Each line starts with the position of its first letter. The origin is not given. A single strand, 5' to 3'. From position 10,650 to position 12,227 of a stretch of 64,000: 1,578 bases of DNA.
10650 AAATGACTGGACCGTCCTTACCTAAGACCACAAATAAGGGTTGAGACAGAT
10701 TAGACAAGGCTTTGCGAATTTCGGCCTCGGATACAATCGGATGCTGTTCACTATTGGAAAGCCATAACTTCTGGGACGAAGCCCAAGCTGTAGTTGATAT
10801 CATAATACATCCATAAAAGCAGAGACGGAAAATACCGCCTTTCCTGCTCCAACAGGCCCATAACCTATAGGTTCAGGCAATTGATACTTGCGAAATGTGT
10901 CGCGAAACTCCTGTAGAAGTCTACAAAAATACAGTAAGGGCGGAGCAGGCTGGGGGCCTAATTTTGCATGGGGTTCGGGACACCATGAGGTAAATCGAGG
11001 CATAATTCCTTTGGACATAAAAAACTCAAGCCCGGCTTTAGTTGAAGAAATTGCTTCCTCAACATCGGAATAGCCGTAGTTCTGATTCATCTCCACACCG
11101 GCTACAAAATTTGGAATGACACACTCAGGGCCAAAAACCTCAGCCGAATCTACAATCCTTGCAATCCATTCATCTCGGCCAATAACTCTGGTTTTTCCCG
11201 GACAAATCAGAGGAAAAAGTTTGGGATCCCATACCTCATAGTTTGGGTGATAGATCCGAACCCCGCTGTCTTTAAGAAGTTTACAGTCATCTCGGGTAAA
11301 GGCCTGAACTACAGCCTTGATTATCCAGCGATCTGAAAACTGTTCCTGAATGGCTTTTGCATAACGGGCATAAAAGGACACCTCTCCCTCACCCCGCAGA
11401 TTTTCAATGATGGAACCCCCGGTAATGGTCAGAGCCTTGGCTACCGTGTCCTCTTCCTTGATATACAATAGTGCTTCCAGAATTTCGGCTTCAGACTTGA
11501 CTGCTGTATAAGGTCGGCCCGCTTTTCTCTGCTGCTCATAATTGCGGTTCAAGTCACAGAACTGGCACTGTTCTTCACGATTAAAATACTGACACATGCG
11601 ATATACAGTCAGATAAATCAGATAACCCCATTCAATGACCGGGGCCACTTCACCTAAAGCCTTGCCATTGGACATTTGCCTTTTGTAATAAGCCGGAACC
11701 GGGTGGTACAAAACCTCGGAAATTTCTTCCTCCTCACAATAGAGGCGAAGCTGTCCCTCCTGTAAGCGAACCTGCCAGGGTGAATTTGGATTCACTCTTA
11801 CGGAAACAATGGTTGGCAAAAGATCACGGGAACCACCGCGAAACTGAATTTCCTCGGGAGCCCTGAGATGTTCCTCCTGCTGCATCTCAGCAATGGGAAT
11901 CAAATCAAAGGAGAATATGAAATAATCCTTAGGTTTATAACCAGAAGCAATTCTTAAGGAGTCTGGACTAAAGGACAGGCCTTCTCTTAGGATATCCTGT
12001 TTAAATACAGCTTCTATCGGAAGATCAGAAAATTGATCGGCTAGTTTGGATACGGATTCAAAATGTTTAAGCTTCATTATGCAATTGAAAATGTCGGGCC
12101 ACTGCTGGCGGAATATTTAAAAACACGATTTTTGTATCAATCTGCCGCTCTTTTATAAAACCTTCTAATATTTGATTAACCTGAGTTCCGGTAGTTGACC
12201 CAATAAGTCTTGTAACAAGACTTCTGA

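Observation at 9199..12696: PfaD-family enoyl reductase + Cys-rich radical-SAM-like protein + SAM methyltransferase embedded in the gatAB-glgA operon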

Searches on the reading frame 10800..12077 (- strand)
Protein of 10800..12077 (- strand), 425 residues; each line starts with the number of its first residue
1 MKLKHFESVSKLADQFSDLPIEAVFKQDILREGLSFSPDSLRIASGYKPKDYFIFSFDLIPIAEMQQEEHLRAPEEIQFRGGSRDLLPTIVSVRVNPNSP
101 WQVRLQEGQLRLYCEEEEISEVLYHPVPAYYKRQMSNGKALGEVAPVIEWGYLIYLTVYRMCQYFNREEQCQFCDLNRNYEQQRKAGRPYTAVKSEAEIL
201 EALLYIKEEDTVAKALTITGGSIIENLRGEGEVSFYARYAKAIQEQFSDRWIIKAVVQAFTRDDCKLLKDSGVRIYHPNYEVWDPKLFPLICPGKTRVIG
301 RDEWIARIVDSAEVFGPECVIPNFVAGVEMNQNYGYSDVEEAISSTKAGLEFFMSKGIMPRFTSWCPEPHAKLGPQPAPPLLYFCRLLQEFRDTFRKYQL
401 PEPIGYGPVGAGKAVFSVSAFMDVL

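Call 3: search_protein_families(library=pfam, proteins=[window:10800-12077:-], max_evalue=1)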
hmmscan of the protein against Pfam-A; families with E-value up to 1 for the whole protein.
window:10800-12077:- (425 aa): 1 family
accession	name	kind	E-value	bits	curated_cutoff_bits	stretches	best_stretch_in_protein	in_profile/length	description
PF04055.27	Radical_SAM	-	0.00052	20.7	29.5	1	170-296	10-117/166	Radical SAM superfamily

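Call 4: search_protein_families(library=ncbifam, proteins=[window:10800-12077:-], max_evalue=1)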
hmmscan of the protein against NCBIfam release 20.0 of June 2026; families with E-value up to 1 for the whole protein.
window:10800-12077:- (425 aa): 3 families
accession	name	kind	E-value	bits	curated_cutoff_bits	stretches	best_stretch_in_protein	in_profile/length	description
NF045502.1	variant_rSAM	domain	5.2e-55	186.9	125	1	26-397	8-357/357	radical SAM protein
TIGR04043.1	rSAM_MSMEG_0568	hypoth_equivalog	1.3e-09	37.5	303.7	1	96-329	48-272/354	MSMEG_0568 family radical SAM protein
NF006308.0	PRK08508.1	equivalog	0.00049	19.4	377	1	167-294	17-133/279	biotin synthase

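Call 5: find_homologous_proteins(query=window:10800-12077:-)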
Query window:10800-12077:- (425 aa): 2761 proteins with E <= 0.001 among 6799 candidates; the best 120 are listed.
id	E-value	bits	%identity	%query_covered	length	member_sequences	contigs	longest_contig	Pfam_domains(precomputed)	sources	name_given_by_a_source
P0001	1.5e-291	985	100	100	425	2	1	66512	-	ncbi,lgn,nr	ncbi:MAG: radical SAM protein [Candidatus Cloacimonetes bacterium]|nr:radical SAM protein [Candidatu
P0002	3.7e-208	710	72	100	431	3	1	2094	PF04055.28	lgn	-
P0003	6.2e-205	699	69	100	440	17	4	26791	-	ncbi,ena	-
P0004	9.5e-205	699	70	97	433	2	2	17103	-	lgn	-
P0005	9.9e-203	692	68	100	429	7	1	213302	-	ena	-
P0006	7.6e-202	689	68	100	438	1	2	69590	PF04055.28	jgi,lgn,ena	-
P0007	1.0e-201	689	69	97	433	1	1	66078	-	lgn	-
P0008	8.7e-200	682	68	100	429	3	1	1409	-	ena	-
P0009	1.5e-199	681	68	99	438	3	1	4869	PF04055.28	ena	-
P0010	8.8e-198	676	69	99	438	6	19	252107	-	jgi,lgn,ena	-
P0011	5.9e-194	663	68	97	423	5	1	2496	-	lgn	-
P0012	4.6e-193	660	67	97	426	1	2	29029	-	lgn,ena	-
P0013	5.2e-193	660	66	99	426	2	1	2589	-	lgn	-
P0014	4.0e-191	654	64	100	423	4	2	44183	PF04055.28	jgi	-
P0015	3.7e-185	634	65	97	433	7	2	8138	-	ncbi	-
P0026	1.0e-176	606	61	99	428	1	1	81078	PF04055.28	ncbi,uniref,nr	ncbi:MAG: radical SAM protein [SAR324 cluster bacterium]|uniref:Radical SAM protein n=1 Tax=SAR324 c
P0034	4.5e-175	601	64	96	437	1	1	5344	PF25448.2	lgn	-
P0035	5.3e-175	601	61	99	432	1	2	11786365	-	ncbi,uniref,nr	ncbi:hypothetical protein SCOR_10820 [Sulfidibacter corallicola]|uniref:Radical SAM protein n=1 Tax=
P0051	1.4e-173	596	61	97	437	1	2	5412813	-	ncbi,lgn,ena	-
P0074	2.2e-172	592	59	98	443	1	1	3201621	-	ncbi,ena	-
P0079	4.8e-172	591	59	99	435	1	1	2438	PF04055.28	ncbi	-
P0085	1.0e-171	590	61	98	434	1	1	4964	PF04055.28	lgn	-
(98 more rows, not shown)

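Call 7: find_encoding_contigs(protein=P0035, flank=10000, max_places=2)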
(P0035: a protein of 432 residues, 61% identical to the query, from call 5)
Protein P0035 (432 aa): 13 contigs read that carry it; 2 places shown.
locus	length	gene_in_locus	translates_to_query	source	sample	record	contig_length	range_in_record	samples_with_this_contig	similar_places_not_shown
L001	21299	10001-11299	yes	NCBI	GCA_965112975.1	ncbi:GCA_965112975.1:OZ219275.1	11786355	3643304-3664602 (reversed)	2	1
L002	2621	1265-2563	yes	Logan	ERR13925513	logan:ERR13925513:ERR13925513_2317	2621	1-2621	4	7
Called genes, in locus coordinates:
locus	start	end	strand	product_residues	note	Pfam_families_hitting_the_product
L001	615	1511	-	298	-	PF00376:MerR (weak), PF12728:HTH_17, PF13411:MerR_1 (faint), PF02607:B12-binding_2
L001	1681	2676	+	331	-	PF00487:FA_desaturase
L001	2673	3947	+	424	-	PF01266:DAO (faint), PF01593:Amino_oxidase, PF13450:NAD_binding_8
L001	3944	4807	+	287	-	PF07103:DUF1365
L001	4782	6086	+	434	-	PF02353:CMAS, PF13489:Methyltransf_23, PF08241:Methyltransf_11, PF08242:Methyltransf_12, PF13649:Methyltransf_25, PF13847:Methyltransf_31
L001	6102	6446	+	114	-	PF07343:DUF1475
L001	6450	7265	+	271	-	PF06966:DUF1295, PF02544:Steroid_dh (weak)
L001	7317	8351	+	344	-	PF02353:CMAS, PF05401:NodS (weak), PF05175:MTS, PF13489:Methyltransf_23, PF13847:Methyltransf_31, PF08241:Methyltransf_11, PF08242:Methyltransf_12, PF13649:Methyltransf_25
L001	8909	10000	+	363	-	PF04055:Radical_SAM, PF19288:CofH_C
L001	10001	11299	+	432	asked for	-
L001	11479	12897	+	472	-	PF05598:DUF772, PF01609:DDE_Tnp_1, PF13751:DDE_Tnp_1_6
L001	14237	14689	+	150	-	-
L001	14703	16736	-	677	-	PF00069:Pkinase, PF07714:PK_Tyr_Ser-Thr, PF12799:LRR_4 (faint)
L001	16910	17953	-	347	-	PF00437:T2SSE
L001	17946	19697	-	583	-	PF00437:T2SSE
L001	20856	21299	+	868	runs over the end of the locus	PF04151:PPC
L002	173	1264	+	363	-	PF04055:Radical_SAM, PF19288:CofH_C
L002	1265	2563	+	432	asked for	-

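Call 8: find_encoding_contigs(protein=P0051, flank=8000, max_places=1)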
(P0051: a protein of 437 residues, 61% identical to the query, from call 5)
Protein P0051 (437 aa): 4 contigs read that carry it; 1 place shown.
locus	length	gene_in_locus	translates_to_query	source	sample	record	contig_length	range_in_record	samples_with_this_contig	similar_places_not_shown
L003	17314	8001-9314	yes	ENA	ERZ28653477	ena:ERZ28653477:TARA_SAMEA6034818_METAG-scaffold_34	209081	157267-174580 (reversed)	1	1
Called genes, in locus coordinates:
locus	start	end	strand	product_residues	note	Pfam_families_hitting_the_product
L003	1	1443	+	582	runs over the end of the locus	PF20275:CTD10, PF10088:DUF2326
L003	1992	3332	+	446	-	PF00589:Phage_integrase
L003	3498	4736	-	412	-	PF07995:GSDH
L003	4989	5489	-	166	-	PF00578:AhpC-TSA, PF08534:Redoxin, PF00085:Thioredoxin (faint), PF13905:Thioredoxin_8 (weak)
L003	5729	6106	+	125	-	-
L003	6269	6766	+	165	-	-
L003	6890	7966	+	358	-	PF04055:Radical_SAM, PF19288:CofH_C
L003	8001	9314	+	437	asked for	-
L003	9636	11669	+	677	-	PF14522:Cytochrome_C7 (faint), PF09699:Paired_CXXCH_1 (faint), PF14537:Cytochrom_c3_2 (faint), PF22113:Mtrc-MtrF_II-IV_dom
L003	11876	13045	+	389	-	PF03783:CsgG (weak), PF09851:SHOCT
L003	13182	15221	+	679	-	PF23381:Beta-prop_IFT122_1st (faint), PF07676:PD40 (faint), PF25174:Beta-prop_THOC3 (faint), PF26549:Tricorn_N, PF02129:Peptidase_S15 (faint), PF01738:DLH, PF20434:BD-FAE, PF00326:Peptidase_S9, +2 more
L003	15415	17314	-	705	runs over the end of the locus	PF00069:Pkinase, PF03109:ABC1 (faint), PF07714:PK_Tyr_Ser-Thr, PF13428:TPR_14 (faint), PF17667:Pkinase_fungal (weak), PF13174:TPR_6 (faint), PF13432:TPR_16 (weak), PF14559:TPR_19 (weak), +2 more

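Call 9: find_encoding_contigs(protein=P0005, flank=8000, max_places=1)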
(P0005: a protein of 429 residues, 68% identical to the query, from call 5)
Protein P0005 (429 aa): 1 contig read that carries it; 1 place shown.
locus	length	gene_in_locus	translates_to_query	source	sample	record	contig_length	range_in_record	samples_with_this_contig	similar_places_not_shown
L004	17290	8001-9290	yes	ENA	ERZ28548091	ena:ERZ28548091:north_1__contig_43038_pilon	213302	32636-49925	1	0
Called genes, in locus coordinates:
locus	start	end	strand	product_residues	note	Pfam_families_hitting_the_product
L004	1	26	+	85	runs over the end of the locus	-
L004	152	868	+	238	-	-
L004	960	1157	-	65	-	PF13561:adh_short_C2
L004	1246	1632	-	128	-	PF13561:adh_short_C2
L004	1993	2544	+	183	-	-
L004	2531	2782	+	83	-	-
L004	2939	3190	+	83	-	-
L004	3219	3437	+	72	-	PF01425:Amidase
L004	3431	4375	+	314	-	PF01425:Amidase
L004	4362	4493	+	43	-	PF02934:GatB_N (weak)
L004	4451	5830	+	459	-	PF02934:GatB_N, PF02637:GatB_Yqey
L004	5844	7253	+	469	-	PF08323:Glyco_transf_5, PF00534:Glycos_transf_1, PF13692:Glyco_trans_1_4 (weak)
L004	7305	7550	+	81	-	-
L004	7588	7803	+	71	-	-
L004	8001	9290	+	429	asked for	-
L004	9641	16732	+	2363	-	-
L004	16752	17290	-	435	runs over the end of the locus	PF13581:HATPase_c_2, PF00027:cNMP_binding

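Call 10: find_encoding_contigs(protein=P0074, flank=8000, max_places=1)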
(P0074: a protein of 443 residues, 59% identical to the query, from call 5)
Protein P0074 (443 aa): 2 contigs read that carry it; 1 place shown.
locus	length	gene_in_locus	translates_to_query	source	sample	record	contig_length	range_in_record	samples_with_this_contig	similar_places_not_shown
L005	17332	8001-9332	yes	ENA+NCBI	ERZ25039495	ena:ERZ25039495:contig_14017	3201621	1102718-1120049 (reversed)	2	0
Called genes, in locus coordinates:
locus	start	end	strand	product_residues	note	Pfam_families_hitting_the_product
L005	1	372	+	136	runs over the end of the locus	-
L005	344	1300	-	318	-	PF00892:EamA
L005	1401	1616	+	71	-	-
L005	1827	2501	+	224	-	PF12867:DinB_2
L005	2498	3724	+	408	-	PF01979:Amidohydro_1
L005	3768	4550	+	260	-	PF01738:DLH, PF12146:Hydrolase_4 (faint), PF00326:Peptidase_S9 (faint)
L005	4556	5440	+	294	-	PF01040:UbiA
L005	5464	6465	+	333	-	PF00793:DAHP_synth_1, PF03102:NeuB (weak)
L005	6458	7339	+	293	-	PF02621:VitK2_biosynth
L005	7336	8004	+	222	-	PF01048:PNP_UDP_1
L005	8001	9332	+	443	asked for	-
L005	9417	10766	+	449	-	PF00275:EPSP_synthase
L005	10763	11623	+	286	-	PF08501:Shikimate_dh_N, PF18317:SDH_C (weak)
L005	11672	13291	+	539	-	PF01202:SKI, PF13671:AAA_33 (faint), PF00465:Fe-ADH (faint), PF13685:Fe-ADH_2 (weak), PF01761:DHQ_synthase, PF24621:DHQS_C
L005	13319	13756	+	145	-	PF01220:DHquinase_II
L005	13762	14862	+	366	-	PF01264:Chorismate_synt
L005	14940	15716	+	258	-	PF03141:Methyltransf_29 (weak), PF13489:Methyltransf_23, PF01209:Ubie_methyltran, PF02353:CMAS (weak), PF13847:Methyltransf_31, PF08241:Methyltransf_11, PF08242:Methyltransf_12, PF13649:Methyltransf_25, +1 more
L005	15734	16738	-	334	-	PF01118:Semialdhyde_dh, PF02774:Semialdhyde_dhC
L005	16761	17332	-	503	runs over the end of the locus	PF14344:DUF4397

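Call 16: search_protein_families(library=ncbifam, proteins=[L001:8909-10000:+, L003:6890-7966:+, L005:6458-7339:+, L005:7336-8004:+, L005:4556-5440:+, L005:14940-15716:+], max_evalue=0.00001)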
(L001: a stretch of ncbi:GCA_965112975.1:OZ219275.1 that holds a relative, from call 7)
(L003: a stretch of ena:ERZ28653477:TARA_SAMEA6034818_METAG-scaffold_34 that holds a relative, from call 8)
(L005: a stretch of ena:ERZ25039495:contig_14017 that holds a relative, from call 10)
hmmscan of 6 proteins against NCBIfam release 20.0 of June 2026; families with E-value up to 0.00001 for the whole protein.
L001:8909-10000:+ (363 aa): 11 families
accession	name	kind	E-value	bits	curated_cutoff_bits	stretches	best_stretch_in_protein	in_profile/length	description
TIGR03699.1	menaquin_MqnC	equivalog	1.1e-94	317.1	428.1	1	14-349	2-336/342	cyclic dehypoxanthinyl futalosine synthase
NF006277.0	PRK08445.1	equivalog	2.3e-66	224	576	1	14-348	3-338/348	dehypoxanthine futalosine cyclase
TIGR03700.1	mena_SCO4494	equivalog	1.3e-65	221.7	434.55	1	5-350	1-346/351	aminofutalosine synthase MqnE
TIGR00423.1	TIGR00423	subfamily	2.9e-60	204.1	260.25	1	50-346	2-301/310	CofH family radical SAM protein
NF005609.0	PRK07360.1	equivalog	6.4e-50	170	426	1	4-329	10-340/374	7,8-didemethyl-8-hydroxy-5-deazariboflavin synthase subunit CofH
NF006276.0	PRK08444.1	equivalog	1.7e-47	162.2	560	1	5-348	3-343/353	aminofutalosine synthase MqnE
TIGR03551.1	F420_cofH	equivalog_domain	1e-43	149.5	374.1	1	16-340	2-330/345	5-amino-6-(D-ribitylamino)uracil--L-tyrosine 4-hydroxyphenyl transferase CofH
NF004580.0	PRK05926.1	equivalog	2.4e-36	125.7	583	1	7-323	20-338/370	hypothetical protein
NF006687.0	PRK09234.1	equivalog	5.7e-35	120.7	1018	1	5-327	482-807/849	bifunctional FO biosynthesis protein CofGH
TIGR03550.1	F420_cofG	equivalog_domain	7.4e-06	25.4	213.35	0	57-238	8-193/322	7,8-didemethyl-8-hydroxy-5-deazariboflavin synthase CofG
TIGR03956.1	rSAM_HydE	equivalog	8.6e-06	25.2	254.6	1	22-134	18-130/340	[FeFe] hydrogenase H-cluster radical SAM maturase HydE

L003:6890-7966:+ (358 aa): 11 families
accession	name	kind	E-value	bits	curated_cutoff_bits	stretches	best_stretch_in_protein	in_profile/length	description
TIGR03699.1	menaquin_MqnC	equivalog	8.3e-98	327.4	428.1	1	13-346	1-337/342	cyclic dehypoxanthinyl futalosine synthase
NF006277.0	PRK08445.1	equivalog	3.3e-70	236.7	576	1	13-344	2-338/348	dehypoxanthine futalosine cyclase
TIGR03700.1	mena_SCO4494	equivalog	2.4e-68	230.6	434.55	1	5-344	1-344/351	aminofutalosine synthase MqnE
TIGR00423.1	TIGR00423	subfamily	1.8e-63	214.7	260.25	1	50-342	2-301/310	CofH family radical SAM protein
NF005609.0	PRK07360.1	equivalog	1.4e-52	178.7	426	1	3-326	9-341/374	7,8-didemethyl-8-hydroxy-5-deazariboflavin synthase subunit CofH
NF006276.0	PRK08444.1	equivalog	1.2e-50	172.5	560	1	5-344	3-343/353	aminofutalosine synthase MqnE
TIGR03551.1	F420_cofH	equivalog_domain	1.6e-46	158.8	374.1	1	16-327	2-319/345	5-amino-6-(D-ribitylamino)uracil--L-tyrosine 4-hydroxyphenyl transferase CofH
NF004580.0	PRK05926.1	equivalog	5.7e-38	131.1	583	1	6-319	19-338/370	hypothetical protein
NF006687.0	PRK09234.1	equivalog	1.2e-36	126.2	1018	1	4-325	481-809/849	bifunctional FO biosynthesis protein CofGH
TIGR03550.1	F420_cofG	equivalog_domain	1.9e-07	30.6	213.35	1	57-306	8-262/322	7,8-didemethyl-8-hydroxy-5-deazariboflavin synthase CofG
NF004884.0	PRK06245.1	equivalog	3.8e-06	26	209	0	46-94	8-54/340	7,8-didemethyl-8-hydroxy-5-deazariboflavin synthase subunit CofG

L005:6458-7339:+ (293 aa): 0 families

L005:7336-8004:+ (222 aa): 4 families
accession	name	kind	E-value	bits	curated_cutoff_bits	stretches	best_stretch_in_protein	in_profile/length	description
TIGR03664.1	fut_nucase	equivalog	8.7e-16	58.3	124.7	1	16-201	27-223/228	futalosine hydrolase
NF004079.0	PRK05584.1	equivalog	3e-09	36.7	169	1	23-118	40-136/232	5'-methylthioadenosine/adenosylhomocysteine nucleosidase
NF006087.0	PRK08236.1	equivalog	5.6e-08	32.7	213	1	5-205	8-214/219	futalosine hydrolase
TIGR01704.1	MTA_SAH-Nsdase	equivalog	4e-06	26.5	73.8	1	24-87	40-102/229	5'-methylthioadenosine/S-adenosylhomocysteine nucleosidase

L005:4556-5440:+ (294 aa): 22 families
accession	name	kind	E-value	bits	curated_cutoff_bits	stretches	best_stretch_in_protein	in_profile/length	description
NF009524.0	PRK12886.1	equivalog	2.7e-95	319.1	387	1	8-292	4-285/291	prenyltransferase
NF009526.0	PRK12888.1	equivalog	9.6e-89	297.7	364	1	5-294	8-297/301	4-hydroxybenzoate octaprenyltransferase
NF041584.1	MqnP_SCO4491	exception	8.2e-81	271.8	420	1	11-293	2-284/285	menaquinone biosynthesis prenyltransferase MqnP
TIGR01475.1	ubiA_other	subfamily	1.3e-80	270.9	180.8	1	13-292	3-281/282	UbiA-like polyprenyltransferase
NF041585.1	MqnP_Cj_Hp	exception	2.5e-74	250.3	375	1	14-288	3-278/281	menaquinone biosynthesis prenyltransferase MqnP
NF009515.0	PRK12874.1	equivalog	1.3e-73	247.9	392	1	8-292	4-289/291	4-hydroxybenzoate polyprenyltransferase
NF041586.1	MqnP_DT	exception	2.8e-68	230.6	430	1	13-291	1-276/277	menaquinone biosynthesis prenyltransferase MqnP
NF009609.0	PRK13106.1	equivalog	4e-48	164.4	349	1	13-293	16-297/301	prenyltransferase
NF009517.0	PRK12876.1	equivalog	8.4e-38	130.5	419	1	14-253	6-257/300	prenyltransferase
NF009532.0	PRK12895.1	equivalog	3.1e-37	128.5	414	1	17-287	8-276/286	prenyltransferase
TIGR01474.1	ubiA_proteo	equivalog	1.6e-31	109.8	275.45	1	46-290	38-280/282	4-hydroxybenzoate octaprenyltransferase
TIGR01473.1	cyoE_ctaB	equivalog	9.5e-19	68.2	210.3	1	26-262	14-251/281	heme o synthase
NF003349.0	PRK04375.1-2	equivalog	7.5e-18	64.8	246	1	37-291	47-311/318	heme o synthase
NF009521.0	PRK12882.1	equivalog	1.1e-15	57.6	296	1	11-257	4-246/280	geranylgeranylglycerol-phosphate geranylgeranyltransferase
NF009514.0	PRK12873.1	equivalog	1.9e-15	57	246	1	34-253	32-255/297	4-hydroxybenzoate polyprenyltransferase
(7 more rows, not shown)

L005:14940-15716:+ (258 aa): 37 families (the best 25 are shown)
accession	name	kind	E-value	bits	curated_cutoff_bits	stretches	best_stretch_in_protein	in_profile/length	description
NF043040.1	corrin_prot_MT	hypoth_equivalog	4.9e-18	65.3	180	1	44-158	28-148/216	corrinoid protein-associated methyltransferase CpaM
TIGR01934.1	MenG_MenH_UbiE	subfamily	1.3e-16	60.6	158.35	1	51-161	35-145/223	ubiquinone/menaquinone biosynthesis methyltransferase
NF001244.0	PRK00216.1-5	equivalog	4.7e-16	58.8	216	1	51-159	44-155/236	bifunctional demethylmenaquinone methyltransferase/2-methoxy-6-polyprenyl-1,4-benzoquinol methylase UbiE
TIGR02072.1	BioC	equivalog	2.3e-14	53.8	184.95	1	40-160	17-135/244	malonyl-ACP O-methyltransferase BioC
NF007610.0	PRK10258.1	equivalog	3.3e-13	49.6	342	1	33-158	21-139/251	malonyl-ACP O-methyltransferase BioC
NF052510.1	methyltran_MpqE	exception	1.6e-12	47.3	335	1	51-158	42-152/234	methyl-plastoquinone biosynthesis methyltransferase MpqE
TIGR02021.1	BchM-ChlM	equivalog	2.8e-12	46.5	158.9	1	40-135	38-130/218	magnesium protoporphyrin IX methyltransferase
NF041537.1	ArsM_AhpD_UU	exception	5.7e-12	45.1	510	1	55-158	76-181/345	arsenite methyltransferase/AhpD domain selenoprotein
NF004851.0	PRK06202.1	equivalog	1.1e-11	44.6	243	1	49-139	54-145/237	hypothetical protein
NF001242.0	PRK00216.1-3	equivalog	1.4e-11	44.3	351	1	44-157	58-175/258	bifunctional demethylmenaquinone methyltransferase/2-methoxy-6-polyprenyl-1,4-benzoquinol methylase UbiE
NF047649.1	MTase_UXPK_star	exception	1.4e-11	44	460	1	56-158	78-182/283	methyltransferase/UXPK-star double selenoprotein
NF045667.1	MTase_DVU1556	equivalog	1.6e-11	44.1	155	1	50-159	17-121/213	DVU_1556 family methyltransferase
NF045882.1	PLipidMtase_Leg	equivalog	2.3e-11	43.9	390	1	56-158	43-144/207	phospholipid N-methyltransferase PmtA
TIGR01983.1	UbiG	equivalog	3.1e-11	43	102.95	1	52-158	46-152/228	bifunctional 2-polyprenyl-6-hydroxyphenol methylase/3-demethylubiquinol 3-O-methyltransferase UbiG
NF045825.1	FAmtase_mtf2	equivalog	3.2e-11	42.9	400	1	55-159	58-160/248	fatty-acid O-methyltransferase Mtf2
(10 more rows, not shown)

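Call 17: search_solved_structures(query=window:10800-12077:-, max_evalue=1)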
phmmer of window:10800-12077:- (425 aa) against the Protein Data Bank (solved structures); distinct sequences matched with E-value up to 1: 1.
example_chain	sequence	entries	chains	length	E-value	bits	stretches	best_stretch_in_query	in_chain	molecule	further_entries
2qm3_A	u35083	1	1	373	0.15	14.1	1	305-404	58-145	Predicted methyltransferase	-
